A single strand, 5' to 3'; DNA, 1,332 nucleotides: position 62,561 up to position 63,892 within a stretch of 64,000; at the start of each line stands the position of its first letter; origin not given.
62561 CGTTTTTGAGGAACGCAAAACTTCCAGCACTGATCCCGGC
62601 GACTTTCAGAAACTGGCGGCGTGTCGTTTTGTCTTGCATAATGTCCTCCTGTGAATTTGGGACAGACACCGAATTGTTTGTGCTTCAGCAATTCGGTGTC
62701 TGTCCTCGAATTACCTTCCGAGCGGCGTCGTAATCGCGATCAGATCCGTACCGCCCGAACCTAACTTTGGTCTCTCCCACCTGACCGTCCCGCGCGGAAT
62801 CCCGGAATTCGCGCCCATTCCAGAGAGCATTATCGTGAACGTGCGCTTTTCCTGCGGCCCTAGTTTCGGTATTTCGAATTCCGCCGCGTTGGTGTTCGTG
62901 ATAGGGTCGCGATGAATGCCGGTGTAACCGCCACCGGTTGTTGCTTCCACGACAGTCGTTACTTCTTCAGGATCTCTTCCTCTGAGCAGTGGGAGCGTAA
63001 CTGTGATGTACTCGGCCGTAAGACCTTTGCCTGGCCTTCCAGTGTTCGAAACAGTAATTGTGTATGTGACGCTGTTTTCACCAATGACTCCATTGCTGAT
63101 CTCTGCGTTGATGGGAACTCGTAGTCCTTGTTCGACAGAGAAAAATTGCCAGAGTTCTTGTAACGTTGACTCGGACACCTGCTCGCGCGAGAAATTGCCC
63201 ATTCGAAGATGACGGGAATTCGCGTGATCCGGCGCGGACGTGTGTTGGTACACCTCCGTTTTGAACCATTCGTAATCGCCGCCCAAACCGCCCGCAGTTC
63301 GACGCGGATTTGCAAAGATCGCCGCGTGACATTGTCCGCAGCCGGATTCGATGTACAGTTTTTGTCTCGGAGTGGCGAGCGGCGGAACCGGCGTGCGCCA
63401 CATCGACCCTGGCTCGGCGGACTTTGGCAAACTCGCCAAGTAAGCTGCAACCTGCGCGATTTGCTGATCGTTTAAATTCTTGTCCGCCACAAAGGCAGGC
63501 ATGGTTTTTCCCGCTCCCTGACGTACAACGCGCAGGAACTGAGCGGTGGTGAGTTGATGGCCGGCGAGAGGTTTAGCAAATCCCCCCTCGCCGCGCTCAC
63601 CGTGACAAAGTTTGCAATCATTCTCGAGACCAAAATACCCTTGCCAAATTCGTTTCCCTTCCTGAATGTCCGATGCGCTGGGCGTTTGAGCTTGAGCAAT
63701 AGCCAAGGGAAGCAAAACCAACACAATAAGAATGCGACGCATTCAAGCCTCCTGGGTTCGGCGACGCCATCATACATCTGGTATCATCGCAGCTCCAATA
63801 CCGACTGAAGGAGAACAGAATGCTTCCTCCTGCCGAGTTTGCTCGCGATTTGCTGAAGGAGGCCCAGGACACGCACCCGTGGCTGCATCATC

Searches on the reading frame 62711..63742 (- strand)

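Call 77: search_protein_families(library=pfam, proteins=[window:62711-63742:-], max_evalue=0.00001)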
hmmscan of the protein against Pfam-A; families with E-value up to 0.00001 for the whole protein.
window:62711-63742:- (343 aa): 2 families
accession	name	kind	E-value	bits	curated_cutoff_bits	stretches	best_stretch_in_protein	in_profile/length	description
PF13442.11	Cytochrome_CBB3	-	2.2e-16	60.4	27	1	27-102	4-68/68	Cytochrome C oxidase, cbb3-type, subunit III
PF00034.26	Cytochrom_C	-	1.3e-08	36.5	21.3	0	40-105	9-89/90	Cytochrome c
